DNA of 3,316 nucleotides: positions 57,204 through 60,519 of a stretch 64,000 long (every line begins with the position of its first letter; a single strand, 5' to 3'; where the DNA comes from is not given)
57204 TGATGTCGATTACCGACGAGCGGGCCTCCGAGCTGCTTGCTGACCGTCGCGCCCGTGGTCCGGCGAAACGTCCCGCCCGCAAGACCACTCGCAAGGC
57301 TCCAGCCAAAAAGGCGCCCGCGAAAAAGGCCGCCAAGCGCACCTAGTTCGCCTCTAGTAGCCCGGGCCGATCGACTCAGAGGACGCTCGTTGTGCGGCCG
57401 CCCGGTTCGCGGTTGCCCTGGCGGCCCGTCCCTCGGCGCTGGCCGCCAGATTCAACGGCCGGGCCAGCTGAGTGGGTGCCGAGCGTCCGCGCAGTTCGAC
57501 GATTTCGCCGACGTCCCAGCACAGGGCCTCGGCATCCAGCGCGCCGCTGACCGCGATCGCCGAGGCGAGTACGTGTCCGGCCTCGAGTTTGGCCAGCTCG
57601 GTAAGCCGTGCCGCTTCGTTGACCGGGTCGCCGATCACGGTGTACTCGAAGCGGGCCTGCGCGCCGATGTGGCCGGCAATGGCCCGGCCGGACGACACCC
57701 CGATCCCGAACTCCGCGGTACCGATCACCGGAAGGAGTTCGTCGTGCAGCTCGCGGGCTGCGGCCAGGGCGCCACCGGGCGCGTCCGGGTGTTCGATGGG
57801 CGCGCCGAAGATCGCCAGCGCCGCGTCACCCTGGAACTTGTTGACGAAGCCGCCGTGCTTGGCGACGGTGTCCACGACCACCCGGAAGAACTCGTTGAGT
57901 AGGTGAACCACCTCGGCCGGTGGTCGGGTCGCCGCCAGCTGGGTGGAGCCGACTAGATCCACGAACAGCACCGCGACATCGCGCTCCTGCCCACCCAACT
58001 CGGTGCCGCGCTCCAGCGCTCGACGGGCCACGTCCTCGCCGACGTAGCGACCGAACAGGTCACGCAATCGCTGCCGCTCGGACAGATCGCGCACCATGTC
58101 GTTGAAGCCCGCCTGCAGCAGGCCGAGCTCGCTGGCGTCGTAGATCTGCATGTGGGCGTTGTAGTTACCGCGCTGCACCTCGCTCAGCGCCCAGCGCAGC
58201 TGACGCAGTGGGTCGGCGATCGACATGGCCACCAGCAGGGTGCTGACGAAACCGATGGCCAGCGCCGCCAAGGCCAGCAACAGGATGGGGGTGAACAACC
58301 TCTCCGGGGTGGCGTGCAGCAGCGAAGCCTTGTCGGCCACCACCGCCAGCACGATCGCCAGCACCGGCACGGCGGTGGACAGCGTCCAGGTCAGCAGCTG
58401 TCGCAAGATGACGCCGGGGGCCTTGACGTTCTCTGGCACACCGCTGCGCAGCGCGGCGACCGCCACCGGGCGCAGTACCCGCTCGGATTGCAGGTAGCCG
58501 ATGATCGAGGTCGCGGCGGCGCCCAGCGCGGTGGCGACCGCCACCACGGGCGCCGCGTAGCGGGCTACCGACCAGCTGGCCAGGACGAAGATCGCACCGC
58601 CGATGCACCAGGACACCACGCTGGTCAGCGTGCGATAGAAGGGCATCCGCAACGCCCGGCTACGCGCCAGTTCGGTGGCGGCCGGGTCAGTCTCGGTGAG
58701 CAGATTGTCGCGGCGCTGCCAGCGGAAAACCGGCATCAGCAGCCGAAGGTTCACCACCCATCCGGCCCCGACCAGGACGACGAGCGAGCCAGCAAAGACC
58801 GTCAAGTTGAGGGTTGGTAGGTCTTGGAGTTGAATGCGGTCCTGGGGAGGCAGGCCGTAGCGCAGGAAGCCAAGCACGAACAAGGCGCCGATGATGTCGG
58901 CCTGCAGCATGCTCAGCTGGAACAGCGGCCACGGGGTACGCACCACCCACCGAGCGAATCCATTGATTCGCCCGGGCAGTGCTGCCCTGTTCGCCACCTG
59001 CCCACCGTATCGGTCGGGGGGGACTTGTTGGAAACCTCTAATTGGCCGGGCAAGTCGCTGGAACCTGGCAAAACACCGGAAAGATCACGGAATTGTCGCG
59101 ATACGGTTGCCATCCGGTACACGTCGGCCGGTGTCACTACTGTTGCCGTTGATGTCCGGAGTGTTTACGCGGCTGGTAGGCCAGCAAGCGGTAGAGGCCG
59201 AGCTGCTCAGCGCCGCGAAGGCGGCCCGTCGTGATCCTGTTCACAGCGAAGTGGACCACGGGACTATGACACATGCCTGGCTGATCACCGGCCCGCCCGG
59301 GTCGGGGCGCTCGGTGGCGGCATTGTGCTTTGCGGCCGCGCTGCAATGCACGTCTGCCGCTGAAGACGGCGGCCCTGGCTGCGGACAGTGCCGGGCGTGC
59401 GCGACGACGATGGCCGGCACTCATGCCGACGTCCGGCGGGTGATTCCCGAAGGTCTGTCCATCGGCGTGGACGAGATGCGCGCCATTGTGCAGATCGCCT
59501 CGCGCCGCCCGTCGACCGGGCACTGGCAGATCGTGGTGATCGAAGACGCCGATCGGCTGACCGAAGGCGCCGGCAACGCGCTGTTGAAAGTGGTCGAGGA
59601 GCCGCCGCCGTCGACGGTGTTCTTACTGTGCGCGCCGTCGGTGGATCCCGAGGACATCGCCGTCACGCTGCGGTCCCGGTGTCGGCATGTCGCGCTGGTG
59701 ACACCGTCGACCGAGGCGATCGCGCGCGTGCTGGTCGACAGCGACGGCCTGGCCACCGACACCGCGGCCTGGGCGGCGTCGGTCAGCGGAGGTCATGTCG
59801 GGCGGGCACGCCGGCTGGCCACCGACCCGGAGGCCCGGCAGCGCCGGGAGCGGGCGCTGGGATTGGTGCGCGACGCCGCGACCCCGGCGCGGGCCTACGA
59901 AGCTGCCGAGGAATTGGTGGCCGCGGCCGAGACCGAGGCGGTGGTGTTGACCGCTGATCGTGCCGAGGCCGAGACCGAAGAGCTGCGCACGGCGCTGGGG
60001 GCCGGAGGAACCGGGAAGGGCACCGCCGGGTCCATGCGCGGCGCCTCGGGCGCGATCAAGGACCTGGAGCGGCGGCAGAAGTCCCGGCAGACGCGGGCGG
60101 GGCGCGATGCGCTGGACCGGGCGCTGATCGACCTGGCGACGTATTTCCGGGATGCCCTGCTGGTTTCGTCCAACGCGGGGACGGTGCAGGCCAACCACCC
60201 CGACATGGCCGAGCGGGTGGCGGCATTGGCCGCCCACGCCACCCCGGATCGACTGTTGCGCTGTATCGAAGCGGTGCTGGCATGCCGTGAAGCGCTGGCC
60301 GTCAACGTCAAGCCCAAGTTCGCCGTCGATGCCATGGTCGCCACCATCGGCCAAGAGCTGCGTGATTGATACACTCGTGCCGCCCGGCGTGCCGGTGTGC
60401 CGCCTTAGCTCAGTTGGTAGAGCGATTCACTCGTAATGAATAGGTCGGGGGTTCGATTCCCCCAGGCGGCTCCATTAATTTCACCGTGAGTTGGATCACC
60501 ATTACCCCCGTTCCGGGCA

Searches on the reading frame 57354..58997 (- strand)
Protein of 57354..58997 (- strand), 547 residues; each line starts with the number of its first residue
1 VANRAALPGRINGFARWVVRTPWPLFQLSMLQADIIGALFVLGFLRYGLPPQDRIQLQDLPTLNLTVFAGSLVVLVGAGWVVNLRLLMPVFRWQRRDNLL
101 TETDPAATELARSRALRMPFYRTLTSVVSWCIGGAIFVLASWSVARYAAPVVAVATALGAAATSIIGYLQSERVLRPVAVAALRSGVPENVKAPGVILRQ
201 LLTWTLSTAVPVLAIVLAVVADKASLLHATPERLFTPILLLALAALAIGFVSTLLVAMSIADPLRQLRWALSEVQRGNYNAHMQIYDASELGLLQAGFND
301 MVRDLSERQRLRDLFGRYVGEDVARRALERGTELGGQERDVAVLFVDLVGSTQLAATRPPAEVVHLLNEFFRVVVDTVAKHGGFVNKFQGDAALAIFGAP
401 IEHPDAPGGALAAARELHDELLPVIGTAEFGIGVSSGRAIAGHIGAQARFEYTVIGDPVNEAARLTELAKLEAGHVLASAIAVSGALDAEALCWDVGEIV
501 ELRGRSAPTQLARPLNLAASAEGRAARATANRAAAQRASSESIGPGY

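Call 47: search_protein_families(library=pfam, proteins=[window:57354-58997:-], max_evalue=0.0001)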
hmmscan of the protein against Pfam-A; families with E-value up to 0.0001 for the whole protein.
window:57354-58997:- (547 aa): 2 families
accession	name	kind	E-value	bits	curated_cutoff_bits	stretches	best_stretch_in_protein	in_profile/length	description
PF00211.25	Guanylate_cyc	-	1.2e-12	48.2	21.9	1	339-504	7-172/183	Adenylate and Guanylate cyclase catalytic domain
PF00672.30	HAMP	-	2.2e-09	38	25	1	255-306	1-52/53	HAMP domain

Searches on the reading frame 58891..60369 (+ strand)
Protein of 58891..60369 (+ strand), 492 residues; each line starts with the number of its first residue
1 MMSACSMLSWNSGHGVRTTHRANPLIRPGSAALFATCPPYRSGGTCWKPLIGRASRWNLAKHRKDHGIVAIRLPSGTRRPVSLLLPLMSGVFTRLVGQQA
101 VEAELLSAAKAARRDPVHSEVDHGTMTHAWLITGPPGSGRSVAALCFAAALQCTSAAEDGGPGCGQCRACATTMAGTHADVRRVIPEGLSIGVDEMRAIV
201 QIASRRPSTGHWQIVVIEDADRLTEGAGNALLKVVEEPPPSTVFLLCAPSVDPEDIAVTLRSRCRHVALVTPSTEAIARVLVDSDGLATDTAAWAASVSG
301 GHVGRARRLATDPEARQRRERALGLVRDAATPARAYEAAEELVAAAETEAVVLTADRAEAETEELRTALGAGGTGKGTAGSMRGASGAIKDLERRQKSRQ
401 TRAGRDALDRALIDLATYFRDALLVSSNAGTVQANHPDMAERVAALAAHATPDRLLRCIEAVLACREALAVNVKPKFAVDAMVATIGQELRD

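Call 47: search_protein_families(library=pfam, proteins=[window:58891-60369:+], max_evalue=0.0001)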
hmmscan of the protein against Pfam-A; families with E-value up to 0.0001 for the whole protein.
window:58891-60369:+ (492 aa): 2 families
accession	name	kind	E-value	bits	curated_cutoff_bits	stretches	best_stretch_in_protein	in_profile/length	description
PF13177.12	DNA_pol3_delta2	-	3.9e-37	128.2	27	1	118-269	10-157/161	DNA polymerase III, delta subunit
PF09115.15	DNApol3-delta_C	-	2.5e-05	25.1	21.7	1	415-469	43-96/117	DNA polymerase III, delta subunit, C terminal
